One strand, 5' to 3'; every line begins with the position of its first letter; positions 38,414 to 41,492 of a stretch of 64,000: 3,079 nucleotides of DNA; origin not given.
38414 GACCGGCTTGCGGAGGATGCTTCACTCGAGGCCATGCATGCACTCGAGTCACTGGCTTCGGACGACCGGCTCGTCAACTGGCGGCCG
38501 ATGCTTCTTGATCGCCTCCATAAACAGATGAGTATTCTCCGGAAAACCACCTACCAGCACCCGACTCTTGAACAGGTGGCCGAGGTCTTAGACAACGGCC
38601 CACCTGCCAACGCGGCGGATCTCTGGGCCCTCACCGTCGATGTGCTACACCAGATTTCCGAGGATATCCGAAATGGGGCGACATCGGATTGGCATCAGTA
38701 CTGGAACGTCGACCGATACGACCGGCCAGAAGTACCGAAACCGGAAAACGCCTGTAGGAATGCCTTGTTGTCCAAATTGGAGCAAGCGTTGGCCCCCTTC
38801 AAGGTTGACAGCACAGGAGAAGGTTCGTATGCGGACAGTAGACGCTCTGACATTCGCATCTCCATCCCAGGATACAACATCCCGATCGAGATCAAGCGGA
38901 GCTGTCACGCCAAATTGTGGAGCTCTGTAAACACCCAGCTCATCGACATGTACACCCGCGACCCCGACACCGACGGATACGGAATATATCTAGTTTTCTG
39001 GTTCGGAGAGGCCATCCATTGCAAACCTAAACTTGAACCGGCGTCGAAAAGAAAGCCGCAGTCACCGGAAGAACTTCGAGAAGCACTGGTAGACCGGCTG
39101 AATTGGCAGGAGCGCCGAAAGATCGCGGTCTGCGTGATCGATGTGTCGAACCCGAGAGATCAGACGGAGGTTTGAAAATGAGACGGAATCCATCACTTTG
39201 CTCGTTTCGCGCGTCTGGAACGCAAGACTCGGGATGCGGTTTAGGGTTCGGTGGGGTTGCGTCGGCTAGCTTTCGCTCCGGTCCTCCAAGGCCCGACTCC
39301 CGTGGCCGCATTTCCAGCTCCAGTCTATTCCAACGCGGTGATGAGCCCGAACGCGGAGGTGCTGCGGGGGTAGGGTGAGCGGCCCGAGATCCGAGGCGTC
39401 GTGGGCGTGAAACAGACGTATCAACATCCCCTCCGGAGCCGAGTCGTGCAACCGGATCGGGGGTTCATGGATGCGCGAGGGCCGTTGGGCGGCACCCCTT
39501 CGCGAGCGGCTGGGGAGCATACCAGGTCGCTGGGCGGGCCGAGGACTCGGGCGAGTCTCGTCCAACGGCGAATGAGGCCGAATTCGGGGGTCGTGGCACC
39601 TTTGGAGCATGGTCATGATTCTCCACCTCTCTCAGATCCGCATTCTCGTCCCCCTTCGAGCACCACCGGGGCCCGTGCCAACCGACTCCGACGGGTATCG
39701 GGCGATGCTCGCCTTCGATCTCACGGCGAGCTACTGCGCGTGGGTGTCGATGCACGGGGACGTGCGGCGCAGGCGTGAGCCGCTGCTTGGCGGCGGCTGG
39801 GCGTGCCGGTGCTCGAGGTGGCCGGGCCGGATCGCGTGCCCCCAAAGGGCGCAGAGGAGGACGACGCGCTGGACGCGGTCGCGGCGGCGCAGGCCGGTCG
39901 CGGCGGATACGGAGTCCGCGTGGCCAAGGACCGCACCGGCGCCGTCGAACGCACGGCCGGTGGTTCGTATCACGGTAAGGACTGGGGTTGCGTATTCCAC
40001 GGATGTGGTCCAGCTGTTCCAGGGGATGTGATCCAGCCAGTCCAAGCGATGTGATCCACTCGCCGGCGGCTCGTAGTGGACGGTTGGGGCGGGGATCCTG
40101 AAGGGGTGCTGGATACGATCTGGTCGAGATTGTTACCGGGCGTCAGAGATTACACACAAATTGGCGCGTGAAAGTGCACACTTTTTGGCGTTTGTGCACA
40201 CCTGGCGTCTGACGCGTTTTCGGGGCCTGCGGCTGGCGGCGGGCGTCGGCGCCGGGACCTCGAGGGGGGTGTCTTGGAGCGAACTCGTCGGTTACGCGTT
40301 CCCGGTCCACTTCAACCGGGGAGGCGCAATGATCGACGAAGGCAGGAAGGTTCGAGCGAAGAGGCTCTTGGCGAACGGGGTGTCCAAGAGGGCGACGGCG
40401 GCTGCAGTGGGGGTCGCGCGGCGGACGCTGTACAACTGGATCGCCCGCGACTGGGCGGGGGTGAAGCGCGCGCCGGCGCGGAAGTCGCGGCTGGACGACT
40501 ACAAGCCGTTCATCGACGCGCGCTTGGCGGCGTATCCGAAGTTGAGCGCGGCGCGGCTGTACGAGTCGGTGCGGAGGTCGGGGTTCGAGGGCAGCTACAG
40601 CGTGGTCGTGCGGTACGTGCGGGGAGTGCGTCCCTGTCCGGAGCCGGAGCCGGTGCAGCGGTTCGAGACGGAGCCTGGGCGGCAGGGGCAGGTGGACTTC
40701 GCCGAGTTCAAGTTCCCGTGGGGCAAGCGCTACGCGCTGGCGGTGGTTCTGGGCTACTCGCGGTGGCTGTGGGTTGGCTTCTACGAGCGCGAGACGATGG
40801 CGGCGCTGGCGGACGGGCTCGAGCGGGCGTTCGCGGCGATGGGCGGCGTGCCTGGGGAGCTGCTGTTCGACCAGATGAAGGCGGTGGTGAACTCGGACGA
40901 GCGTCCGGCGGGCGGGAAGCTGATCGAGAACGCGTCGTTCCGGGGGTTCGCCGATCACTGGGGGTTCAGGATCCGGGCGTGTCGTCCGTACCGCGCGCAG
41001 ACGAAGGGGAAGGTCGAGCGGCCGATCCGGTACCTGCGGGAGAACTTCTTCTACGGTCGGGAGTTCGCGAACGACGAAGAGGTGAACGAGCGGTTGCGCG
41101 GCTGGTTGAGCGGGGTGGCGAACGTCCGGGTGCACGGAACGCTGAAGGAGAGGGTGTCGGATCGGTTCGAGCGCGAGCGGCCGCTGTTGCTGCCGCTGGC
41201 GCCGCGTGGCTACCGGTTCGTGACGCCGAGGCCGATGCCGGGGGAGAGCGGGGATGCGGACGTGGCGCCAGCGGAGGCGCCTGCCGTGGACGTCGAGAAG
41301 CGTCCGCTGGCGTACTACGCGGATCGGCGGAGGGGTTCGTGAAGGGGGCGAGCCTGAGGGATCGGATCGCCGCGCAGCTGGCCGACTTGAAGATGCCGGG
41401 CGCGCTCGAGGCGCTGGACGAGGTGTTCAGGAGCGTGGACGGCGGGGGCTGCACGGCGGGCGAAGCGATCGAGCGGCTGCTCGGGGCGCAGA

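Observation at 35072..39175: Giant NACHT/STAND-like NTPase with the nuclease at the C-terminus (reverse of usual Avs/bNACHT polarity)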

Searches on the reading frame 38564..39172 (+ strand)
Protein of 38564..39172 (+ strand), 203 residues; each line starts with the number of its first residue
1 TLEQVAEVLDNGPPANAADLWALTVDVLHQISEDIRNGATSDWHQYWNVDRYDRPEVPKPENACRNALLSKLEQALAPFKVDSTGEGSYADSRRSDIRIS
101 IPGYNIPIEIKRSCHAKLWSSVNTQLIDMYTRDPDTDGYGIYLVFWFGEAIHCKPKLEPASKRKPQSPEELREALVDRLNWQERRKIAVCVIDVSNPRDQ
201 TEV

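Call 24: search_solved_structures(query=A1, max_evalue=10, show_alignments=3)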
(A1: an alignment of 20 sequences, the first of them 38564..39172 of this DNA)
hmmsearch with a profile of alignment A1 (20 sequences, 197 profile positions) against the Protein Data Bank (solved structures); distinct sequences matched with E-value up to 10: 2.
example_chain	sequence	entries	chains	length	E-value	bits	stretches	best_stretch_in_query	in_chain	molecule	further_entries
3gcg_B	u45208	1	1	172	0.089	15.6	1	23-67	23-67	L0028 (Mitochondria associated protein)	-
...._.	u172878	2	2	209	0.95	12.2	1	34-84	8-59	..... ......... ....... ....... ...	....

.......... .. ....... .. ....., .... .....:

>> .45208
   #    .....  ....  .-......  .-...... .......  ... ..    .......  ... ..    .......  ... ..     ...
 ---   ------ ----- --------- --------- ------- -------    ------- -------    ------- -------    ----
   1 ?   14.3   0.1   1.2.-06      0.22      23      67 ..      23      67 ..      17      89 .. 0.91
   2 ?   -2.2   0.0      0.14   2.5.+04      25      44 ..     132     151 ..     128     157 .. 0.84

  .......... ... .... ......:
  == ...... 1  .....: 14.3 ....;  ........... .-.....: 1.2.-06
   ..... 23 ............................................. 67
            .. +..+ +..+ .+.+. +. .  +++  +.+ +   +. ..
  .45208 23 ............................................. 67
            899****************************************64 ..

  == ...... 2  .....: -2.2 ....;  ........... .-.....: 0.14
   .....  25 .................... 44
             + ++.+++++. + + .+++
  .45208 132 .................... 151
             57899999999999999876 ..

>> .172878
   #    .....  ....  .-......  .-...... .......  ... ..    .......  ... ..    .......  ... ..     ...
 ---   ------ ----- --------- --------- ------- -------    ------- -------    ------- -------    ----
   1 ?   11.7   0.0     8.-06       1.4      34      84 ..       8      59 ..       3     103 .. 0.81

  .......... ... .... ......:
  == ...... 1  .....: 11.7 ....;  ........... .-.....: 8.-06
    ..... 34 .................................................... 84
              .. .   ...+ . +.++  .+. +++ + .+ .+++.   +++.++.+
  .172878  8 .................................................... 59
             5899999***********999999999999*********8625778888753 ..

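Call 28: predict_structure(alignment_id=A1)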
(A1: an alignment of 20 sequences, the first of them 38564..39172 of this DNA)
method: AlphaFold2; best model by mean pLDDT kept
length: 203 residues; sequences in the alignment: 20
mean_pLDDT: 82.0   pTM: 0.83
mean pLDDT of the five models: 82.0, 76.1, 76.0, 74.8, 69.2
residues with pLDDT >= 90: 82; 70-90: 83; 50-70: 24; < 50: 14
segments of 3 or more residues with pLDDT < 50: 1-7, 201-203
pLDDT, mean of each block of 10 residues (from residue 1): 44 80 93 87 89 89 93 91 74 76 87 90 72 62 92 83 89 91 88 82 37
secondary structure, 60 per line:
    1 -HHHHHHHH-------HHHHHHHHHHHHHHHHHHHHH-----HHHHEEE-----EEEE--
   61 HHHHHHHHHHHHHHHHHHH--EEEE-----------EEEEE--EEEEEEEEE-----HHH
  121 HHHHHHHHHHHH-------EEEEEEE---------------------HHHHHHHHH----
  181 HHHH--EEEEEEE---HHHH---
elements in order: H2-9 H17-37 H43-46 E47-49 E55-58 H61-79 E82-85 E97-101 E104-112 H118-132 E140-146 H168-176 H181-184 E187-193 H197-200

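Call 34: fold_search(model_id=the predicted structure, library=pdb)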
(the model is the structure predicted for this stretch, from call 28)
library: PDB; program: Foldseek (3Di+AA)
matches with E <= 10: 709; with E <= 0.001: 1
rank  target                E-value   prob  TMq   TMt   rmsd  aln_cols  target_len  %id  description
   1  6sce_A                5.6e-04  0.99  0.35  0.13  11.8       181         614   19  Structure of a Type III CRISPR defence DNA nuclease activated by cyclic oligoadenylate (released 2020-02-19)
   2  3bm3_B                4.3e-03  0.60  0.29  0.24  14.2       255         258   11  Restriction endonuclease PspGI-substrate DNA complex (released 2008-09-16)
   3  3bm3_A                4.3e-03  0.54  0.28  0.23  15.1       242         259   14  Restriction endonuclease PspGI-substrate DNA complex (released 2008-09-16)
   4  1ob9                  1.1e-02  0.94  0.28  0.40   5.2        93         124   14  Holliday Junction Resolving Enzyme (released 2004-10-15)
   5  4dap                  1.1e-02  0.82  0.32  0.29   6.2       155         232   11  The structure of Escherichia coli SfsA (released 2013-08-14)
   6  7ti8_E                1.6e-02  0.30  0.22  0.16  10.3       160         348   11  Structure of the yeast clamp loader (Replication Factor C RFC) bound to the open sliding clamp (Proliferating Cell Nuc (released 2022-02-16)
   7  8z4i_B                2.3e-02  0.44  0.31  0.19  12.4       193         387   11  crystal structure of Cdn1 in complex with cA3 (released 2026-02-04)
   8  1ob8_B                3.4e-02  0.85  0.28  0.41   5.2        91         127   15  Holliday Junction Resolving Enzyme (released 2004-10-15)
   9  1ob8_A                3.6e-02  0.84  0.27  0.42   5.3        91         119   15  Holliday Junction Resolving Enzyme (released 2004-10-15)
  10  8q3y_A                3.8e-02  0.84  0.42  0.22  13.4       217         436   10  Crystal structure of apo Can2 from Thermoanaerobacter brockii (released 2023-11-22)
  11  7vsr_M                4.3e-02  0.47  0.26  0.19   8.0       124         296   10  Structure of McrBC (stalkless mutant) (released 2023-02-15)
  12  9nl2_A                4.3e-02  0.35  0.28  0.07  12.3       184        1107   12  Structure of R2 retrotransposon protein from Platysternon megacephalum initiating target-primed reverse transcription (released 2025-06-18)
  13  4dav_A                6.4e-02  0.41  0.30  0.27   7.7       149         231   17  The structure of Pyrococcus Furiosus SfsA in complex with DNA (released 2014-10-01)
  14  8q44_A                6.8e-02  0.69  0.42  0.21  15.9       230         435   11  Crystal structure of cA4-bound Can2 (E364R) in complex with oligo-T DNA (released 2023-11-22)
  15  2p14                  6.8e-02  0.18  0.24  0.26  14.2       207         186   11  Crystal structure of small subunit (R.BspD6I2) of the heterodimeric restriction endonuclease R.BspD6I (released 2008-03-11)
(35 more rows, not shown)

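Call 83: search_protein_representatives(alignment_id=A1)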
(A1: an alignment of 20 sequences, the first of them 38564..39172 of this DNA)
Query: 20 sequences, 197 profile positions. Proteins with E-value up to 0.001 (for the whole library): 2842; up to 1e-10: 1773; up to 1e-30: 1001. The best 150 are listed.
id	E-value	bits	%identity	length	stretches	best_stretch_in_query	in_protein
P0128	2.0e-93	327.8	-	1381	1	1-196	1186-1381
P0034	3.2e-93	327.1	-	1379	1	2-196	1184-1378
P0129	1.6e-92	324.8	-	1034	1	2-196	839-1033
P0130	2.6e-92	324.1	-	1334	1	2-195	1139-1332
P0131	6.7e-92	322.8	-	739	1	2-197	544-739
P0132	4.7e-91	320.0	-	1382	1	2-196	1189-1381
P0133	1.2e-90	318.8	-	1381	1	2-196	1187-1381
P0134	2.5e-90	317.7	-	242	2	9-133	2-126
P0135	4.2e-90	316.9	-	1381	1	1-196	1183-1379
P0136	1.7e-89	314.9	-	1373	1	2-196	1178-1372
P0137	4.0e-89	313.8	-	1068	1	3-196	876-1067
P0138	4.3e-89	313.6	-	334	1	2-196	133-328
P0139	4.8e-89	313.5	-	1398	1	2-194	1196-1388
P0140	1.7e-88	311.7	-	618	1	2-196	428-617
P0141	1.8e-88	311.6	-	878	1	2-196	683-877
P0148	3.3e-84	297.7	-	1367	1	2-194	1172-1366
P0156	1.2e-82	292.6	-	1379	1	1-194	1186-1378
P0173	1.0e-76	273.3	-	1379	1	2-196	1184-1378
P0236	2.8e-67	242.5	-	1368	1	2-196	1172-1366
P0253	1.6e-65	236.7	-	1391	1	2-196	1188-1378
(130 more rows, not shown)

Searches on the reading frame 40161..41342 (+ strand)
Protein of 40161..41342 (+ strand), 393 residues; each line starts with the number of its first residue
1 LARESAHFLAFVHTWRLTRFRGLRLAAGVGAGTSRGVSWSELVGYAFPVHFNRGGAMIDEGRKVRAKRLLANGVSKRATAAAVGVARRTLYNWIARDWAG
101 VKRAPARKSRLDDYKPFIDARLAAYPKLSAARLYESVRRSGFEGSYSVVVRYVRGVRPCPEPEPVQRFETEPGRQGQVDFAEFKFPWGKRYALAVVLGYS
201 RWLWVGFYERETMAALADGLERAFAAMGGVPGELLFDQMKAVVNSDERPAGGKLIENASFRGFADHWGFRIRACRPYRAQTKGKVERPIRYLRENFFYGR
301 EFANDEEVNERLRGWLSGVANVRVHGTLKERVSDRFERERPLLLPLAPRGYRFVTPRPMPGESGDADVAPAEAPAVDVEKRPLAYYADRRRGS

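Call 16: search_protein_families(library=pfam, proteins=[window:40161-41342:+], max_evalue=0.001)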
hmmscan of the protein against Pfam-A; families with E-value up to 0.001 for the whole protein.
window:40161-41342:+ (393 aa): 4 families
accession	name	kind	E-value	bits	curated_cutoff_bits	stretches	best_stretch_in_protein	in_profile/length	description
PF00665.32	rve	-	1.4e-15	57.8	32.6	1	170-278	2-101/102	Integrase core domain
PF13384.12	HTH_23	-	7.6e-07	29.2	24.6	1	59-96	3-40/50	Homeodomain-like domain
PF13518.12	HTH_28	-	0.00014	22.3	25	1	68-96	7-35/52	Helix-turn-helix domain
PF13683.12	rve_3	-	0.00078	19.6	26.5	0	269-330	3-64/67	Integrase core domain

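Call 17: search_protein_families(library=ncbifam, proteins=[window:40161-41342:+], max_evalue=0.001)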
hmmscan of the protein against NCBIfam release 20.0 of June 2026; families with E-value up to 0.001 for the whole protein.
window:40161-41342:+ (393 aa): 3 families
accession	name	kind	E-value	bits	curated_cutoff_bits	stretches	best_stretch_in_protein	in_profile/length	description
NF033546.1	transpos_IS21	equivalog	8.2e-80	268.5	160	1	69-347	4-293/294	IS21 family transposase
NF033577.2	transpos_IS481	equivalog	3.3e-28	99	224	1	67-330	7-277/284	IS481 family transposase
NF033516.0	transpos_IS3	equivalog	1e-08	34.8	160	1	70-332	97-364/369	IS3 family transposase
